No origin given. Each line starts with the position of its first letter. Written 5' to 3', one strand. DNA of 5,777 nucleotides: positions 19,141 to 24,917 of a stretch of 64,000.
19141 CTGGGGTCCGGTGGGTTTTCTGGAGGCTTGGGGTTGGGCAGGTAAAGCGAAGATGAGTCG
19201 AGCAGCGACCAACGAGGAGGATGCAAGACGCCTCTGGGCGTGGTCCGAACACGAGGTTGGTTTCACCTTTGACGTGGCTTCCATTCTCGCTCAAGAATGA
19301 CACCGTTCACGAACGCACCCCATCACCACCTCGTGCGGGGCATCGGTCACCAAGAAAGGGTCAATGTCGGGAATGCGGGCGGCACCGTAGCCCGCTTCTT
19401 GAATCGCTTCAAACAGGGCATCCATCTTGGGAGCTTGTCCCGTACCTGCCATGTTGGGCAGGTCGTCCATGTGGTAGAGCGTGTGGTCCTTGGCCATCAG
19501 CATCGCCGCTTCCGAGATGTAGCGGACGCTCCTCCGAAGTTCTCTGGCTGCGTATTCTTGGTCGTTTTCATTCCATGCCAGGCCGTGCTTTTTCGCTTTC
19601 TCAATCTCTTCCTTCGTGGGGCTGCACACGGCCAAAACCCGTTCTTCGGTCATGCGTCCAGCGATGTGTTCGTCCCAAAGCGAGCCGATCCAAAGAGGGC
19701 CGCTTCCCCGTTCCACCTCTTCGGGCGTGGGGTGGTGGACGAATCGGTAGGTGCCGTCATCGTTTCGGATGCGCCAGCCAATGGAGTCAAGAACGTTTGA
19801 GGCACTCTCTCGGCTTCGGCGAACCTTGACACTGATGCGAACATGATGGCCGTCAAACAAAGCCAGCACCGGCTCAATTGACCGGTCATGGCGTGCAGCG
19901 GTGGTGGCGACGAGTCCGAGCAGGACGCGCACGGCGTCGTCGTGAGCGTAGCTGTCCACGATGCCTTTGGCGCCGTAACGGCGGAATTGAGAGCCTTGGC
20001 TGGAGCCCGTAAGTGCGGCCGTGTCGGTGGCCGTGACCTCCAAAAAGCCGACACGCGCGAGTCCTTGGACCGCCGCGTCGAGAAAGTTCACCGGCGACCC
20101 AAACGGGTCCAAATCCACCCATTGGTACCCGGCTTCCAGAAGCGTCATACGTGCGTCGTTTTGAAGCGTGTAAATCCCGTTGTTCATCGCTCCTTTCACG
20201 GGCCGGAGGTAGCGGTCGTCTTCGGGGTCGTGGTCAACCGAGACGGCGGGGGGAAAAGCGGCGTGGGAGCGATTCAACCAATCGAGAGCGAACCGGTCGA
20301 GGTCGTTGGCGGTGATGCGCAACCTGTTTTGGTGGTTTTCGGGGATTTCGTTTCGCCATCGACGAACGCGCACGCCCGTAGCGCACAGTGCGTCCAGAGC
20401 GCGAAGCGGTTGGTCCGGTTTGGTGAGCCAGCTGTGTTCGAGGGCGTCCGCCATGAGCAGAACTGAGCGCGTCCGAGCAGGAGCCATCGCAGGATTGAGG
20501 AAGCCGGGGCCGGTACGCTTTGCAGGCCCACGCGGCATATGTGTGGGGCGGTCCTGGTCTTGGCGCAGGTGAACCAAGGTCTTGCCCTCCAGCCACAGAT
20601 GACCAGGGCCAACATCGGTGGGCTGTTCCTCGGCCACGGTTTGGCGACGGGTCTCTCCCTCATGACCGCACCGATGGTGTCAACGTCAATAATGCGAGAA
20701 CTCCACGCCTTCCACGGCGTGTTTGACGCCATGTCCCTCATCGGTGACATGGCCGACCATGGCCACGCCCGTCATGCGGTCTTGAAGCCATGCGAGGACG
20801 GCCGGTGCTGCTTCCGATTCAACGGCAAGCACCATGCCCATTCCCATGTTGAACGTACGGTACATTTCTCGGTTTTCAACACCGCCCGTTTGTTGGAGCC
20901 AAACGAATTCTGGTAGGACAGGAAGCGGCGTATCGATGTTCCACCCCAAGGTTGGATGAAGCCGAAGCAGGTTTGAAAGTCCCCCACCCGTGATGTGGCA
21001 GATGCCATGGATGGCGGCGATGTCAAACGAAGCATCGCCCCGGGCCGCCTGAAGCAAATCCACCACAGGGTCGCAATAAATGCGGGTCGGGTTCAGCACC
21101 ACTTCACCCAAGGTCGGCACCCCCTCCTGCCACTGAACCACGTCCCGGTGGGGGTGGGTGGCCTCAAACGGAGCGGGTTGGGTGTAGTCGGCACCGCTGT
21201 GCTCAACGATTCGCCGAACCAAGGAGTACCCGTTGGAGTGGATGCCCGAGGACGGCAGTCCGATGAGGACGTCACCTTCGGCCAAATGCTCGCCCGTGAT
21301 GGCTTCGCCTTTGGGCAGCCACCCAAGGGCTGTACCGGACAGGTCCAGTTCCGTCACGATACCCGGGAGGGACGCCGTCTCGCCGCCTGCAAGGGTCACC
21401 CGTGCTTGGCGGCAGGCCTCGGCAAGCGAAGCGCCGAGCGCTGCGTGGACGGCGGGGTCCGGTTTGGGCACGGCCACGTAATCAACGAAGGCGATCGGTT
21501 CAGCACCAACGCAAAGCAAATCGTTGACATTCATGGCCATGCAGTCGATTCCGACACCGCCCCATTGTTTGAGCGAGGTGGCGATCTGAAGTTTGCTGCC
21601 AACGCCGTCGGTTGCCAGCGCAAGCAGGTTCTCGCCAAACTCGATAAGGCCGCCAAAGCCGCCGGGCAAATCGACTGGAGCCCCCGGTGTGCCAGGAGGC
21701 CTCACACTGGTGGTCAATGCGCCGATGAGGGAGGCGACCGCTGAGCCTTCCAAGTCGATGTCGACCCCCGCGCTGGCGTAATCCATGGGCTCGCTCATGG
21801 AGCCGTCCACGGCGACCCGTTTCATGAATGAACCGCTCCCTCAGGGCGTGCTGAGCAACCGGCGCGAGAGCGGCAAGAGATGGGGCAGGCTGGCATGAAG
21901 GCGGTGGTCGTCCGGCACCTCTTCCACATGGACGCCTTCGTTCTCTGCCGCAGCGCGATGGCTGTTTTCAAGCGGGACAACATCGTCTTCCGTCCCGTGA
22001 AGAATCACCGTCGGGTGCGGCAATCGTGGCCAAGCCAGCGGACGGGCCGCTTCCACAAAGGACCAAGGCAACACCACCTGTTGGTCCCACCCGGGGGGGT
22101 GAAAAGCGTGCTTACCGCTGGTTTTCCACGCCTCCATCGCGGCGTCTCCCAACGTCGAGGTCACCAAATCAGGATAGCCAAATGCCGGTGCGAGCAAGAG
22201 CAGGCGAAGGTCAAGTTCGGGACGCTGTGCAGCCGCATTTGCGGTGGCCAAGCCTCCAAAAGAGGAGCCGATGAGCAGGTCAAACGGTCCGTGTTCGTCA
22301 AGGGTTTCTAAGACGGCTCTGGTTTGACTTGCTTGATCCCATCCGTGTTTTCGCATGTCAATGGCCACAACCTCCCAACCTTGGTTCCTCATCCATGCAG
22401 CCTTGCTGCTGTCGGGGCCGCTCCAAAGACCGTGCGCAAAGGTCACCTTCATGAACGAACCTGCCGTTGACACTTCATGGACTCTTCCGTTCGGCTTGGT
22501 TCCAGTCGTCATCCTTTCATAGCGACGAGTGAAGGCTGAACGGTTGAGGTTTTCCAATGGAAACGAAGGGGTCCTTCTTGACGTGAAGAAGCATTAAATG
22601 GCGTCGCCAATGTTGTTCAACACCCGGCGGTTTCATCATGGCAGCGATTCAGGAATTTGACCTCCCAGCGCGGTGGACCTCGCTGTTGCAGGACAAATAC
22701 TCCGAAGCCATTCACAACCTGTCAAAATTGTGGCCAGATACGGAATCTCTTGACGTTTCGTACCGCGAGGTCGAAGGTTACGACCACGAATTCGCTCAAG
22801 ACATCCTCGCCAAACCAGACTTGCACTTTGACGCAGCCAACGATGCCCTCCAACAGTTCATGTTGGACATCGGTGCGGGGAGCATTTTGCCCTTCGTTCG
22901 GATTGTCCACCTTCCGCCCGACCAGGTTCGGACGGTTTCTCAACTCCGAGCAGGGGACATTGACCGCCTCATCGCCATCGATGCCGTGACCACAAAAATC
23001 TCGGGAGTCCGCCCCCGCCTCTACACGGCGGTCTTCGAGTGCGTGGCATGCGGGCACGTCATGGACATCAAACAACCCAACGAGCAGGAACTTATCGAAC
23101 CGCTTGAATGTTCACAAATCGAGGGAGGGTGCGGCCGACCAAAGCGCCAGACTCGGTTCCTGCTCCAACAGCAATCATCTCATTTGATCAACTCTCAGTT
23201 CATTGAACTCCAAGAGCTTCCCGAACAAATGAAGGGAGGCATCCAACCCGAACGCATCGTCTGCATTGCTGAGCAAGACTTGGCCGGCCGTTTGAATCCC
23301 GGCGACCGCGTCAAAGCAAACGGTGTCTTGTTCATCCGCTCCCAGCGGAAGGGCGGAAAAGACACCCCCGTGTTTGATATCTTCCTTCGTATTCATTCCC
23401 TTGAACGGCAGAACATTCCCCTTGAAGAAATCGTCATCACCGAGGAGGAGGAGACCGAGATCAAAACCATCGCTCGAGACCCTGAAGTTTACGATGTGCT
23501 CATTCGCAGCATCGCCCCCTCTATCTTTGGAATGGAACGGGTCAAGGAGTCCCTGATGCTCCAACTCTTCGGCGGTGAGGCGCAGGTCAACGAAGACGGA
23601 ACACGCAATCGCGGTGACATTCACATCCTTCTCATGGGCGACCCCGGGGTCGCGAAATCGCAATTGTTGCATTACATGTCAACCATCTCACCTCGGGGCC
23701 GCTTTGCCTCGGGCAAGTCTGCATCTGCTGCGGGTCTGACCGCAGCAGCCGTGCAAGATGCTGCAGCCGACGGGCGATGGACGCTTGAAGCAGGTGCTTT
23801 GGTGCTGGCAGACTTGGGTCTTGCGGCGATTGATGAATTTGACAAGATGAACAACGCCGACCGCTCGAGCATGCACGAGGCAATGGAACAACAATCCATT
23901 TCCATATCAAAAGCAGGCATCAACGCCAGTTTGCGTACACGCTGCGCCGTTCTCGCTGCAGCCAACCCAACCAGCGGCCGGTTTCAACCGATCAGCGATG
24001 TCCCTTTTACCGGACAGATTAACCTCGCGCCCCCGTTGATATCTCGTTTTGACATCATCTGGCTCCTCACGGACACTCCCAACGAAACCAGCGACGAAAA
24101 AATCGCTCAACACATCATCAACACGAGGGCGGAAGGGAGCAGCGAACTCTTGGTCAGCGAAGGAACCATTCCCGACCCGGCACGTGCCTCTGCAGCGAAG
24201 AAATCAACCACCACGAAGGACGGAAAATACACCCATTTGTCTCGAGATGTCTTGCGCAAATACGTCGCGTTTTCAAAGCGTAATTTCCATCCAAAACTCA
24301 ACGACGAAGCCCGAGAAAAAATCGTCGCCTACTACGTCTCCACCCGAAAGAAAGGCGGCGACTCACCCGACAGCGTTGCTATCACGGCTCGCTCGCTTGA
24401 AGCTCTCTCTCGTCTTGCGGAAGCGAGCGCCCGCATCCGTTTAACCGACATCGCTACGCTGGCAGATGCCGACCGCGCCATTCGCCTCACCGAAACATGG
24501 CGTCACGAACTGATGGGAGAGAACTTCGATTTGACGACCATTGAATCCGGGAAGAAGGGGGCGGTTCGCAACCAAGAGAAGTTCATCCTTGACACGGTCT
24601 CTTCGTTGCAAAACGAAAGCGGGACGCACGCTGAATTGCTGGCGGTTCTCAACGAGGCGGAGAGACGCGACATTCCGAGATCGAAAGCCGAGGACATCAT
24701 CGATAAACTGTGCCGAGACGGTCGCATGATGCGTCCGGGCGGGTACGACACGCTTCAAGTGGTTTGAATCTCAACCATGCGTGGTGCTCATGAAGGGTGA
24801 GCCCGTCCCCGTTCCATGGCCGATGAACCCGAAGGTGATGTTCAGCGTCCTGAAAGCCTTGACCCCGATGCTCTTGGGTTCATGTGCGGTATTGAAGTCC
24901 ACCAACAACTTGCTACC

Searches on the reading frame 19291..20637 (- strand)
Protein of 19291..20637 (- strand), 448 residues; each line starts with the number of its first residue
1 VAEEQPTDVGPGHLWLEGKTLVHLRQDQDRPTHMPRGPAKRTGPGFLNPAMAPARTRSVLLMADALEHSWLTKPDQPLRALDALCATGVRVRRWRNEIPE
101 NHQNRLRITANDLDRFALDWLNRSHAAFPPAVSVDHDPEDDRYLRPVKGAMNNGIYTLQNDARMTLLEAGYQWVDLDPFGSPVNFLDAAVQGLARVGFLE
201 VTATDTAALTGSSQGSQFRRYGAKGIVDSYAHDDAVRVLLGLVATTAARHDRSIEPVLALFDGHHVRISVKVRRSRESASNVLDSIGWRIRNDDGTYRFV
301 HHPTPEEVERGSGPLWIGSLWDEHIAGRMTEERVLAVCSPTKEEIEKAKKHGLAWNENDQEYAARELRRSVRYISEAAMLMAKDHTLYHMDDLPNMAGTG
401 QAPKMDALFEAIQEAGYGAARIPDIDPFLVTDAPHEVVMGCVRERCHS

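Call 9: search_protein_families(library=pfam, proteins=[window:19291-20637:-], max_evalue=0.001)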
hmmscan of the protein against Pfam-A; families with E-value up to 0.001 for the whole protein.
window:19291-20637:- (448 aa): 1 family
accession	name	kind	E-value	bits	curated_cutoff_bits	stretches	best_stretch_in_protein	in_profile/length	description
PF02005.22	TRM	-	3.3e-52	178.4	27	1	43-440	18-373/376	N2,N2-dimethylguanosine tRNA methyltransferase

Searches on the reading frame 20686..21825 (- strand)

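Call 9: search_protein_families(library=pfam, proteins=[window:20686-21825:-], max_evalue=0.001)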
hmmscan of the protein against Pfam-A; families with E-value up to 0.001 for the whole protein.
window:20686-21825:- (379 aa): 2 families
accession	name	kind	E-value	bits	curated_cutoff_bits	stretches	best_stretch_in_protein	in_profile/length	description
PF02769.27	AIRS_C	-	7.4e-24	85.1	23.1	1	183-366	2-151/156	AIR synthase related protein, C-terminal domain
PF00586.29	AIRS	-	7.8e-24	84.7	24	1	63-169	9-111/112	AIR synthase related protein, N-terminal domain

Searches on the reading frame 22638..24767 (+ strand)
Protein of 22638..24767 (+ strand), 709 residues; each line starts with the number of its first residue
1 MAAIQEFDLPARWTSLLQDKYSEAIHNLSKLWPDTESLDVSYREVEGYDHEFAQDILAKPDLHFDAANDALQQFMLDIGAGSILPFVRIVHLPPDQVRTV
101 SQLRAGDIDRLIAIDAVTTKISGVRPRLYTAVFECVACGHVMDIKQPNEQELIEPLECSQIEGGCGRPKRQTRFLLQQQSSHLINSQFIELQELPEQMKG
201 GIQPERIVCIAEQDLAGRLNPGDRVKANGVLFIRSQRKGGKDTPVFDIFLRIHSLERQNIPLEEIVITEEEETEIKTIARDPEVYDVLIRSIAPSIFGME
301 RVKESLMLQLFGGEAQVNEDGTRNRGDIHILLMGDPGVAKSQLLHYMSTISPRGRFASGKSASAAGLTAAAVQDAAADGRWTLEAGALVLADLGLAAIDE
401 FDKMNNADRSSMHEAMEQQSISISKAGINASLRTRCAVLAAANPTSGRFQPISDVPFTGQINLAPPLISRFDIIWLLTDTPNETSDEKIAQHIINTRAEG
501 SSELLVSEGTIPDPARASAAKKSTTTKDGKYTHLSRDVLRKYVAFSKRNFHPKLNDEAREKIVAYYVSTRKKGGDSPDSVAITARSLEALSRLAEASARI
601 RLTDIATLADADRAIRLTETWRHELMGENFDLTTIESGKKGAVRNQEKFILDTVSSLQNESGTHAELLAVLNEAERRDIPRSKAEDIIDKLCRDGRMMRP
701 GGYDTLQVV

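Call 9: search_protein_families(library=pfam, proteins=[window:22638-24767:+], max_evalue=0.001)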
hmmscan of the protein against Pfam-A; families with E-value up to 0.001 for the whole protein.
window:22638-24767:+ (709 aa): 6 families
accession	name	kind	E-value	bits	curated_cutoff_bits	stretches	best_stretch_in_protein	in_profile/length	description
PF00493.29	MCM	-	3.3e-89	298.3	23.3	1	272-496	2-223/224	MCM P-loop domain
PF17855.7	MCM_lid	-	1.1e-24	87.1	27.4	1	537-619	1-84/87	MCM AAA-lid domain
PF17207.9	MCM_OB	-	6.3e-23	81.3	24.8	1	101-232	3-123/126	MCM OB domain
PF01078.27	Mg_chelatase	-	1.5e-07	31.5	20.3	1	379-446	93-160/207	Magnesium chelatase, subunit ChlI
PF07726.17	AAA_3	-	2.9e-05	24.4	27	1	329-445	1-113/131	ATPase family associated with various cellular activities (AAA)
PF14551.11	MCM_N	-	0.00016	22.5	24.9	1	19-78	19-76/95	MCM N-terminal domain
